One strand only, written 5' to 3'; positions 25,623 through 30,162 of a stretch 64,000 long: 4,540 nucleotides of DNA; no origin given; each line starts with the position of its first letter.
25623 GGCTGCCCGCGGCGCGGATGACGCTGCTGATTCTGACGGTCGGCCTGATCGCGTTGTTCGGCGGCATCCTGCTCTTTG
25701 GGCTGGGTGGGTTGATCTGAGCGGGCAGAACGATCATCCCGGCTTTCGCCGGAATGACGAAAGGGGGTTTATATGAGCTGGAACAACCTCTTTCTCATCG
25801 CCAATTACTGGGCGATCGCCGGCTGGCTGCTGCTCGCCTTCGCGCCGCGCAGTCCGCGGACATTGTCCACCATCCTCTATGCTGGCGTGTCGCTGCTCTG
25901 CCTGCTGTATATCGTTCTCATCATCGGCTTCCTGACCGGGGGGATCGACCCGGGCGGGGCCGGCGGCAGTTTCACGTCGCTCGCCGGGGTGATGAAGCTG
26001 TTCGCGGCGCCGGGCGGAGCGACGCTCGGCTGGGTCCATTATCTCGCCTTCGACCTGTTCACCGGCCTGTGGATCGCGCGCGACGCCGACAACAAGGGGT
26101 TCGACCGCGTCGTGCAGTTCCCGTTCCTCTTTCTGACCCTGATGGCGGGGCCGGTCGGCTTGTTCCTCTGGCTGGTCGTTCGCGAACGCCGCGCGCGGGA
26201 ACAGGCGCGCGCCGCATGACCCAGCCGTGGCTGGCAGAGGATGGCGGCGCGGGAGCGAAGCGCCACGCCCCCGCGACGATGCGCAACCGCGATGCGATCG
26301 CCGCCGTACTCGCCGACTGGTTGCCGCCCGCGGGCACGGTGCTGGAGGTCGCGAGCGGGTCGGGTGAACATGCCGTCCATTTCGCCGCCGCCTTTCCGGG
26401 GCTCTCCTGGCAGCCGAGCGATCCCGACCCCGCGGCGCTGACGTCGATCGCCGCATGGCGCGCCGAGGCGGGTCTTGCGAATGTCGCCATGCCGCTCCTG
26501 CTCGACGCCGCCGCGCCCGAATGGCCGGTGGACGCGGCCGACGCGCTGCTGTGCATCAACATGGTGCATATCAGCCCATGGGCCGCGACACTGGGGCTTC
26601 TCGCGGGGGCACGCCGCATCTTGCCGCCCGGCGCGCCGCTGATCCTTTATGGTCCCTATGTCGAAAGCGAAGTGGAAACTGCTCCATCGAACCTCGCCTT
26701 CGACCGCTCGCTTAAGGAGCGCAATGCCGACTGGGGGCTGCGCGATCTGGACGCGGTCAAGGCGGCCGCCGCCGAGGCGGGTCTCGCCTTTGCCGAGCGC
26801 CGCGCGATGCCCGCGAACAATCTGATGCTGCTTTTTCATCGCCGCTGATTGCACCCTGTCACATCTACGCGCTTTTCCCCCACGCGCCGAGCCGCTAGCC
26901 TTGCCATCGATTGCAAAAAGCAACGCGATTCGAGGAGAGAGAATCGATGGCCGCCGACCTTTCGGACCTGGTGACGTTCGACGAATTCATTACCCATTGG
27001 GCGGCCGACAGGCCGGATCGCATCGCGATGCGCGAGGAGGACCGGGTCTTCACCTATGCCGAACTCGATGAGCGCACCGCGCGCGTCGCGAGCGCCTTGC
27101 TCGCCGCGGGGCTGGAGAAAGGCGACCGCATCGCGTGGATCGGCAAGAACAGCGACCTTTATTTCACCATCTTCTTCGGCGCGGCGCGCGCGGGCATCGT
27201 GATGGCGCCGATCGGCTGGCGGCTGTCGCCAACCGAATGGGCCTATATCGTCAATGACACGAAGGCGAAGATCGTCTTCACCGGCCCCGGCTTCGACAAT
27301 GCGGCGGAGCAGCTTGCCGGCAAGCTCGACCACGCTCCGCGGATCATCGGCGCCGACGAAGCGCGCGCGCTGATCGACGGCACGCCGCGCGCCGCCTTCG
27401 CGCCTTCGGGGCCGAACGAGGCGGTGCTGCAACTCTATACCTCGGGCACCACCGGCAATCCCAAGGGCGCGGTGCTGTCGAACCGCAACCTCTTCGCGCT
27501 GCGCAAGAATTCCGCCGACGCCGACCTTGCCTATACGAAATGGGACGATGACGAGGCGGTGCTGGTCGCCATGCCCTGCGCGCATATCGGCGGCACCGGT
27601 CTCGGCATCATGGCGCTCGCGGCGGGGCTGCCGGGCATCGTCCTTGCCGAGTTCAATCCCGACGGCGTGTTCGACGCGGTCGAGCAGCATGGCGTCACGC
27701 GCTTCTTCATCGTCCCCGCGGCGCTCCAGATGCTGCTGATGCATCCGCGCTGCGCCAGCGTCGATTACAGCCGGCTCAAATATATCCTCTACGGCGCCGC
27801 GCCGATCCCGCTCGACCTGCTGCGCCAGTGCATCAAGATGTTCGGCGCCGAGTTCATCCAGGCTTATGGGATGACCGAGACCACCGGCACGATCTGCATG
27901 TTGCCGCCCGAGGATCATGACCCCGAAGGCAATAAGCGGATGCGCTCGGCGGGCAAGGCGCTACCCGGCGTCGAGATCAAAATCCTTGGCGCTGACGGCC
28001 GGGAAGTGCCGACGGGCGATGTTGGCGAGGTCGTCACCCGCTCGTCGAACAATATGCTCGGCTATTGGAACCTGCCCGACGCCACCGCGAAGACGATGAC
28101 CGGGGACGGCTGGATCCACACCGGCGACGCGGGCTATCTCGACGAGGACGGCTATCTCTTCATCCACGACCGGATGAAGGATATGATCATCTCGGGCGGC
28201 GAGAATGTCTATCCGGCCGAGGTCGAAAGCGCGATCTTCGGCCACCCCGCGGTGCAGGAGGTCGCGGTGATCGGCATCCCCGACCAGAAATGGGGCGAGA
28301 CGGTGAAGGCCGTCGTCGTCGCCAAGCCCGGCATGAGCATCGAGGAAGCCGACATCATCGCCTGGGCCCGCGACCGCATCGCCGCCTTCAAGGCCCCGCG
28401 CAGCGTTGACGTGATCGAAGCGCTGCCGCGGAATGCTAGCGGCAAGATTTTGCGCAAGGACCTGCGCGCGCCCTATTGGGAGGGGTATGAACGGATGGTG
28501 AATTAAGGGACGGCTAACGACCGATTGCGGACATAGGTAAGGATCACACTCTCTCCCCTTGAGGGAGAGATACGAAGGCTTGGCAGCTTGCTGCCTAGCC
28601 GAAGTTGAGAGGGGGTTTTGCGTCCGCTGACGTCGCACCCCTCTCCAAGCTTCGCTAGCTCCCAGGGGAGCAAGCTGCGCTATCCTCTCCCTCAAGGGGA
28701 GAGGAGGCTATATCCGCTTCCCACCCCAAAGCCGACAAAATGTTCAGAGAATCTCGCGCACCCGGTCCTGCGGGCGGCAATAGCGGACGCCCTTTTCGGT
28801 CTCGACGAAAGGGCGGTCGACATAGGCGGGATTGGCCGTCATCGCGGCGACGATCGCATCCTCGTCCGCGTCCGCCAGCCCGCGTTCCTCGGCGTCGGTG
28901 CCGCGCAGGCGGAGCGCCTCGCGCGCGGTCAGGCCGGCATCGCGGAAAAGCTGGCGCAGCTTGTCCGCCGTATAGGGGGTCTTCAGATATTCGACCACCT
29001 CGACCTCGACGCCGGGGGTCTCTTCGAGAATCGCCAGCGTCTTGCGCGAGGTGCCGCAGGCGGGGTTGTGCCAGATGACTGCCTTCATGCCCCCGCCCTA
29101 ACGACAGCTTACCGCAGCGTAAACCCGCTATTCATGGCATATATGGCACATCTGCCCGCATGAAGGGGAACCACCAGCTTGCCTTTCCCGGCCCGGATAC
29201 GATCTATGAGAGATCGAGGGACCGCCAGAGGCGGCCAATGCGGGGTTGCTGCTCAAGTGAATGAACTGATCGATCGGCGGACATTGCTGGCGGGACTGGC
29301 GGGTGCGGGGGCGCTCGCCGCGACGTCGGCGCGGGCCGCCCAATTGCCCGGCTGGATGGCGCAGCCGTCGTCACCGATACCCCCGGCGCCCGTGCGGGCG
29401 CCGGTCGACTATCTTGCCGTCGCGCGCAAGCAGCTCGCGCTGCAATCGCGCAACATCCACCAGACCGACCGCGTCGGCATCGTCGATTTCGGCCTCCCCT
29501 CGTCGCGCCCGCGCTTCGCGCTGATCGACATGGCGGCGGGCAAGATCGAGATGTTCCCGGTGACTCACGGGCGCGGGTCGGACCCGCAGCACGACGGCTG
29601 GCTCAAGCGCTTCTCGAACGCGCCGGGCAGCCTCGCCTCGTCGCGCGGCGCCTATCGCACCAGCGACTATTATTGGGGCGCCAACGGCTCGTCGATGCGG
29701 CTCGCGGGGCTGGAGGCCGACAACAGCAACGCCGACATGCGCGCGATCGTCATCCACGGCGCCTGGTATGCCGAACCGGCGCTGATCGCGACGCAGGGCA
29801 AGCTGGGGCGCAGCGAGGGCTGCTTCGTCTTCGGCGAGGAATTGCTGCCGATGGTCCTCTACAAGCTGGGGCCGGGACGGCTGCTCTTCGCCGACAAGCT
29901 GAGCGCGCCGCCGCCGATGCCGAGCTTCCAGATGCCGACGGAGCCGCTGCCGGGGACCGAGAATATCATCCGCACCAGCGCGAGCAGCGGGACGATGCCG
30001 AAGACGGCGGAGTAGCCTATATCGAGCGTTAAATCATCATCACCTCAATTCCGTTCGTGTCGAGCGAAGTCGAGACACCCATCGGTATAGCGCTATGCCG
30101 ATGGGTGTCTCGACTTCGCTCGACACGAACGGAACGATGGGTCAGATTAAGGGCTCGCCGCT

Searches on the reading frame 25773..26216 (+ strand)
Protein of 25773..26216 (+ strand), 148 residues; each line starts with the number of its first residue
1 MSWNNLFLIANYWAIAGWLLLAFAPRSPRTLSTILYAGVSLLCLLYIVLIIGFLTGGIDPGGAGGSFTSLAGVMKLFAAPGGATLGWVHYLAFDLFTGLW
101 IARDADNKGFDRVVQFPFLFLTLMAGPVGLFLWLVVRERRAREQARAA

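Call 19: search_protein_families(library=pfam, proteins=[window:25773-26216:+], max_evalue=0.01)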
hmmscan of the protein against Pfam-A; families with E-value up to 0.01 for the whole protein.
window:25773-26216:+ (148 aa): 1 family
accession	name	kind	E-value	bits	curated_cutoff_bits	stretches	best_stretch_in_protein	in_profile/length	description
PF14108.11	ABA4-like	-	5e-29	101.7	27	1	6-133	2-127/127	ABA DEFICIENT 4-like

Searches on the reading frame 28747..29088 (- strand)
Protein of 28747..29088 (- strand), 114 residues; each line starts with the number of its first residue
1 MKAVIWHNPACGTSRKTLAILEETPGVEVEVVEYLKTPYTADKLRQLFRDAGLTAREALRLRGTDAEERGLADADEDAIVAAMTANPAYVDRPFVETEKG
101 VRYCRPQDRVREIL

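Call 19: search_protein_families(library=pfam, proteins=[window:28747-29088:-], max_evalue=0.01)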
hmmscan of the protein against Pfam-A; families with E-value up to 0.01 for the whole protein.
window:28747-29088:- (114 aa): 1 family
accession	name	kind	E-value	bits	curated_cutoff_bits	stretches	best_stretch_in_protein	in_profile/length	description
PF03960.21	ArsC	-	5.2e-11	43.1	24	1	7-113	2-79/79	ArsC family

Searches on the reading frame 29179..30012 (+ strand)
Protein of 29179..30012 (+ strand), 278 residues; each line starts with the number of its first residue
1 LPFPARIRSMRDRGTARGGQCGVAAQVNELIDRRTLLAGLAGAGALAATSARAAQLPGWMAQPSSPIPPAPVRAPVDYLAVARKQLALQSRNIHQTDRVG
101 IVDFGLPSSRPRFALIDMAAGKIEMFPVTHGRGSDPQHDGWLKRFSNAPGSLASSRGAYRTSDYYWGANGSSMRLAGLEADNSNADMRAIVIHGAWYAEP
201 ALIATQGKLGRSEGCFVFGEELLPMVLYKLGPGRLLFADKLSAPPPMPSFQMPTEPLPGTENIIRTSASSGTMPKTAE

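Call 19: search_protein_families(library=pfam, proteins=[window:29179-30012:+], max_evalue=0.01)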
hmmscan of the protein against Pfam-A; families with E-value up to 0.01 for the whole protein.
window:29179-30012:+ (278 aa): 1 family
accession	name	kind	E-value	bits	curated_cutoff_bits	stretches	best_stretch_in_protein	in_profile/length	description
PF13645.11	YkuD_2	-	4.7e-40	137.2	27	1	87-238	18-168/169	L,D-transpeptidase catalytic domain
